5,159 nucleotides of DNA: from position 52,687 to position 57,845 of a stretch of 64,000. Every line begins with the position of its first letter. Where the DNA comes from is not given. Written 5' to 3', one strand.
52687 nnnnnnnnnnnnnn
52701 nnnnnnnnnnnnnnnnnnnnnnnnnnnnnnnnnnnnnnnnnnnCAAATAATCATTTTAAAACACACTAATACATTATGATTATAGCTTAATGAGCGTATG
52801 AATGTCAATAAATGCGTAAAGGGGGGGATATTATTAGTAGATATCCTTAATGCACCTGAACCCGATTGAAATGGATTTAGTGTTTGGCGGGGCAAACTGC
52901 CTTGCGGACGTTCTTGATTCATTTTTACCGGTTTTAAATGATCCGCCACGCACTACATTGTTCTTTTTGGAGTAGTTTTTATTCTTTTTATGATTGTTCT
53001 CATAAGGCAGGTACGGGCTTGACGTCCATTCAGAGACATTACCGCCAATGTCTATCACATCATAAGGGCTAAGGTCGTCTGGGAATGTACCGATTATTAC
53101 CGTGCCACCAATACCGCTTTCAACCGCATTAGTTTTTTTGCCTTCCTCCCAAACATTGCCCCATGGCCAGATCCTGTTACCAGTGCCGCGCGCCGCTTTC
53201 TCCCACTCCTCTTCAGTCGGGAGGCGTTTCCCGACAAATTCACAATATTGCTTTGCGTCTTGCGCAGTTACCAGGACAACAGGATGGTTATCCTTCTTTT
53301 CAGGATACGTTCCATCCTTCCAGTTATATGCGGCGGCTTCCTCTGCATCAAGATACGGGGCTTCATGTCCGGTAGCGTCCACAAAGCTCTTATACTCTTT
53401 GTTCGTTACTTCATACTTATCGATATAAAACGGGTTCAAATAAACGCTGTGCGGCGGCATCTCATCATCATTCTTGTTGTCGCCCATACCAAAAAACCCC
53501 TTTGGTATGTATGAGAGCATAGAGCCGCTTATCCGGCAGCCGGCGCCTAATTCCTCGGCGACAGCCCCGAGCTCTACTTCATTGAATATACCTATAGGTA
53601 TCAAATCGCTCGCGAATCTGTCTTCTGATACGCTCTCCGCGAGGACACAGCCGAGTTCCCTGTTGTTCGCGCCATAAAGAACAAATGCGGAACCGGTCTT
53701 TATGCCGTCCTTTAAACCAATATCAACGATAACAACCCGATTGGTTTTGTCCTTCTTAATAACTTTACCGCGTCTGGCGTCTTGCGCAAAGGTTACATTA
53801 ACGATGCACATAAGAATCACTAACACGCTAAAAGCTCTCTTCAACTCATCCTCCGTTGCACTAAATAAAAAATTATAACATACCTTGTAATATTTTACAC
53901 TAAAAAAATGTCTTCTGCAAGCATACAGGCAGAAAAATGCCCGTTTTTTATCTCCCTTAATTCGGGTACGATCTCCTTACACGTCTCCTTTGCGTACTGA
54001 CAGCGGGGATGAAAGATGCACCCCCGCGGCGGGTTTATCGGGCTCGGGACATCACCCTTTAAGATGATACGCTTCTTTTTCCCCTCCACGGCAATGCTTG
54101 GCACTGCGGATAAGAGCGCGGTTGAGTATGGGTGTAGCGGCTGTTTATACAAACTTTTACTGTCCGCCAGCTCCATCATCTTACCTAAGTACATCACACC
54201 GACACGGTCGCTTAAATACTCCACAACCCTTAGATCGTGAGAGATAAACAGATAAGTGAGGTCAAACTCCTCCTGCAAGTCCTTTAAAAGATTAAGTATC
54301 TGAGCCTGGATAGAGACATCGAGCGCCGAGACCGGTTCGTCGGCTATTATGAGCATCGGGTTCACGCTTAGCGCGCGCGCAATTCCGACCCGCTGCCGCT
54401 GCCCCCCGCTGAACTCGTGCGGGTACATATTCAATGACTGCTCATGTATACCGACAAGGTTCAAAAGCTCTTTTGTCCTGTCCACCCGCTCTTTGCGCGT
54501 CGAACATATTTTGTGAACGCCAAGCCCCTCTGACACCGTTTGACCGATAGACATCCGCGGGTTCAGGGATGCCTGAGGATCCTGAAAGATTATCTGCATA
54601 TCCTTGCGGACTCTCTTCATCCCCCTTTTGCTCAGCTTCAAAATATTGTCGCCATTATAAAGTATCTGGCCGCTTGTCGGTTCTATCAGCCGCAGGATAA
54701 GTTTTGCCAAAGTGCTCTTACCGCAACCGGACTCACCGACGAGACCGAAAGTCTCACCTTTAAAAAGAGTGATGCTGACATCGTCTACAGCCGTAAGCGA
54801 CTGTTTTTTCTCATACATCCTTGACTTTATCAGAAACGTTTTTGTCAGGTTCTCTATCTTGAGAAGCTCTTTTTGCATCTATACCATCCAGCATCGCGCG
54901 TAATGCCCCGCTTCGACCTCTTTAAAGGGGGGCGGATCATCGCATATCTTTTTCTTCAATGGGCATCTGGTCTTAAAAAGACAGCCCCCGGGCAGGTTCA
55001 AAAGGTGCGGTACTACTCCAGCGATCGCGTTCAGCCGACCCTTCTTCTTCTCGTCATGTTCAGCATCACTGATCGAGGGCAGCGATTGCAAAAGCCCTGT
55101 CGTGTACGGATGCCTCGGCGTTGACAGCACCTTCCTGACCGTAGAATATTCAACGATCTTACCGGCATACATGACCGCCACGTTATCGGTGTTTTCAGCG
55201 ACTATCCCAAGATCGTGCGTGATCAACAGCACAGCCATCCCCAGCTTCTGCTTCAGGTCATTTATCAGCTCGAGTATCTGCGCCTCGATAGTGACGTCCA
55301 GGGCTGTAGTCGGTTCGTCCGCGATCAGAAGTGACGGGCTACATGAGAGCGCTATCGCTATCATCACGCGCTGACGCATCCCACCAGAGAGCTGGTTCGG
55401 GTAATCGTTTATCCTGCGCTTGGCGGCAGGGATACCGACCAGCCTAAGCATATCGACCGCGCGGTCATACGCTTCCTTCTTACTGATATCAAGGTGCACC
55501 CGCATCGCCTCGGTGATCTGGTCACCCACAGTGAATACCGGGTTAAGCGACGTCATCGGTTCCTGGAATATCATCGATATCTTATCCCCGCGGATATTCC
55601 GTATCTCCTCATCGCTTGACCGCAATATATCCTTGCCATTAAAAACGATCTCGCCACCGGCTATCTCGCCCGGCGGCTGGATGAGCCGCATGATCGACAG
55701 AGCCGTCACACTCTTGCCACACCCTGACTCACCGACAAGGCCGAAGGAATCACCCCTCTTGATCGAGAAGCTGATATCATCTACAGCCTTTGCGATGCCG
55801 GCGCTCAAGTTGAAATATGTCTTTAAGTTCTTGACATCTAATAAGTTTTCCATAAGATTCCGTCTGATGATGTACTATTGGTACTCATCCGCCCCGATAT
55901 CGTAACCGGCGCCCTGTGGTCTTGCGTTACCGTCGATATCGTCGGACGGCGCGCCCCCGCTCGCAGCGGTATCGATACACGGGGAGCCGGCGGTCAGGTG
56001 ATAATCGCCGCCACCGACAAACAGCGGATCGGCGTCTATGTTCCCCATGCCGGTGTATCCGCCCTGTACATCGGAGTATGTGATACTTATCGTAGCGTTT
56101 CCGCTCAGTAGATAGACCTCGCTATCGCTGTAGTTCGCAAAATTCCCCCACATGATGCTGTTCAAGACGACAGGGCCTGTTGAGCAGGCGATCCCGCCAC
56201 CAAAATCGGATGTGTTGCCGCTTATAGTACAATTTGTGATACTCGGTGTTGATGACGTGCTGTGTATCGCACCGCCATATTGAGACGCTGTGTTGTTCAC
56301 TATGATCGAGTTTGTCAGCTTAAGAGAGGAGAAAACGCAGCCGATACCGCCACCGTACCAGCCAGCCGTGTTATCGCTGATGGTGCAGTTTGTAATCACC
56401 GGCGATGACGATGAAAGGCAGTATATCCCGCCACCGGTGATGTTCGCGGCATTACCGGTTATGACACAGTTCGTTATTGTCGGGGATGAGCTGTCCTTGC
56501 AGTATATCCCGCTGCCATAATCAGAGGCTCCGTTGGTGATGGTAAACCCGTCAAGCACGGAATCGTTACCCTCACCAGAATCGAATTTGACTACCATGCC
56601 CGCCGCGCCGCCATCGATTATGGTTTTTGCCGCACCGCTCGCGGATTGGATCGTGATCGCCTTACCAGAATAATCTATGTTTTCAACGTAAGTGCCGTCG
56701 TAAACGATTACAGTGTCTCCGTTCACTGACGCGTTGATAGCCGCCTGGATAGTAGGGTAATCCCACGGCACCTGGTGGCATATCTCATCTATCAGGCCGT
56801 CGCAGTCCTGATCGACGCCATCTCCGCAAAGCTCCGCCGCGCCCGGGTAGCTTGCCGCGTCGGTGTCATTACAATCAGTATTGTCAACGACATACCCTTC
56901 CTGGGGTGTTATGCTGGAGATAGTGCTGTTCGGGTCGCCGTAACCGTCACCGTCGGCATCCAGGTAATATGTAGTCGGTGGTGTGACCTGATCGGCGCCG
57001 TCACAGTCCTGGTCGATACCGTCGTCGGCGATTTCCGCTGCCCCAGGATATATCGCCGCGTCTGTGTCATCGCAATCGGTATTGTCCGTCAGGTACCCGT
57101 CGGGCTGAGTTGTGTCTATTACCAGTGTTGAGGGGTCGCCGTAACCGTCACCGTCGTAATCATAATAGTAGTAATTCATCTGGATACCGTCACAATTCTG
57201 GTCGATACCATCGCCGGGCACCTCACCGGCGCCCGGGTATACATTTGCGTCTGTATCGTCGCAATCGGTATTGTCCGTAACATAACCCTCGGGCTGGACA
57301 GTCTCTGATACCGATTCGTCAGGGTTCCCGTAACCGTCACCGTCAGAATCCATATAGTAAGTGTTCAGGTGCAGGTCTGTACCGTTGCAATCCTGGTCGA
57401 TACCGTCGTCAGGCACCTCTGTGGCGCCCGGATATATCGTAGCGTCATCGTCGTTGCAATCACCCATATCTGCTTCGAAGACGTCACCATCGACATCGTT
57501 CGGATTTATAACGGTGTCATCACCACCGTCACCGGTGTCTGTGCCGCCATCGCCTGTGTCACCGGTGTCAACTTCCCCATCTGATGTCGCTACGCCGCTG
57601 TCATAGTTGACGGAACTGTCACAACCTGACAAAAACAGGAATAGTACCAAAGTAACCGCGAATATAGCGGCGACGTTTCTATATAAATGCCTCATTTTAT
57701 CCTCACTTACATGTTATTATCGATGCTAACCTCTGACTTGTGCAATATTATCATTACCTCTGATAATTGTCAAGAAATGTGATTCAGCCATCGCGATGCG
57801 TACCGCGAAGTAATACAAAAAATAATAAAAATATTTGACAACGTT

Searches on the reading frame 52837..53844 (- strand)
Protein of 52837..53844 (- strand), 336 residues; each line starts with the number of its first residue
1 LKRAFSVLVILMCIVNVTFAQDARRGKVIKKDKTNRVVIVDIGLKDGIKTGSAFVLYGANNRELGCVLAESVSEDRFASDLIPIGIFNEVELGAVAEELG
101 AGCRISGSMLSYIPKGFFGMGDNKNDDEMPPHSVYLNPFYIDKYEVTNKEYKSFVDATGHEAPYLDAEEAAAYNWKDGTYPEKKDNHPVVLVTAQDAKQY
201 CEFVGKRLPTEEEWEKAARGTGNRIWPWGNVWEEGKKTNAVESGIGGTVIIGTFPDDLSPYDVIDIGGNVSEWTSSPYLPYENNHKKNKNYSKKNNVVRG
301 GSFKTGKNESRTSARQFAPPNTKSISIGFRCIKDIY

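Call 75: search_protein_families(library=pfam, max_evalue=0.00001, proteins=[window:52837-53844:-])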
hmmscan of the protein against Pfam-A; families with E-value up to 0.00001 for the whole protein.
window:52837-53844:- (336 aa): 1 family
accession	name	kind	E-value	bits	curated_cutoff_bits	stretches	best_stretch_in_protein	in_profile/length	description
PF03781.23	FGE-sulfatase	-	4.3e-55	187.6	23.3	1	112-333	7-255/255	Sulfatase-modifying factor enzyme 1-like domain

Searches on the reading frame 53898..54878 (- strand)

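Call 75: search_protein_families(library=pfam, max_evalue=0.00001, proteins=[window:53898-54878:-])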
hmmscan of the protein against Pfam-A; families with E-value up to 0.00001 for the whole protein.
window:53898-54878:- (327 aa): 3 families
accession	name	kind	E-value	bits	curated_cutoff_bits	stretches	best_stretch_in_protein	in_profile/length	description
PF00005.33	ABC_tran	-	5.6e-36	124.6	25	1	32-183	2-136/137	ABC transporter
PF08352.17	oligo_HPY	-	1.2e-17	64.5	27.1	1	235-300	1-65/65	Oligopeptide/dipeptide transporter, C-terminal region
PF02463.25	SMC_N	-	4.9e-06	26.6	40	1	37-230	20-213/220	RecF/RecN/SMC N terminal domain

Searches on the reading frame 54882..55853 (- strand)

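Call 75: search_protein_families(library=pfam, max_evalue=0.00001, proteins=[window:54882-55853:-])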
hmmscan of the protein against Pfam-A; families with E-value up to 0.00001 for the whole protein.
window:54882-55853:- (324 aa): 3 families
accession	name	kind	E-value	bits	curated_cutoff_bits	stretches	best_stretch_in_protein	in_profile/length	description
PF00005.33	ABC_tran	-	8.1e-31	107.9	25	1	25-183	2-137/137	ABC transporter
PF08352.17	oligo_HPY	-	2.9e-17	63.2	27.1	1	234-304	1-65/65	Oligopeptide/dipeptide transporter, C-terminal region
PF13304.12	AAA_21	-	1.1e-06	29.4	27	0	145-218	228-303/304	AAA domain, putative AbiEii toxin, Type IV TA system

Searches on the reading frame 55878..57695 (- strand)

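Call 75: search_protein_families(library=pfam, max_evalue=0.00001, proteins=[window:55878-57695:-])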
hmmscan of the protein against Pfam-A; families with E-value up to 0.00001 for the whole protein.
window:55878-57695:- (606 aa): 2 families
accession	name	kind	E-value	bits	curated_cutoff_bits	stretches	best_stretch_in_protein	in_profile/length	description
PF11617.13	Cu-binding_MopE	-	6.8e-44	148.2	27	4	274-304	1-30/30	Putative metal-binding motif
PF13229.12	Beta_helix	-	5.1e-12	46.1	25.9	1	363-504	22-144/158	Right handed beta helix region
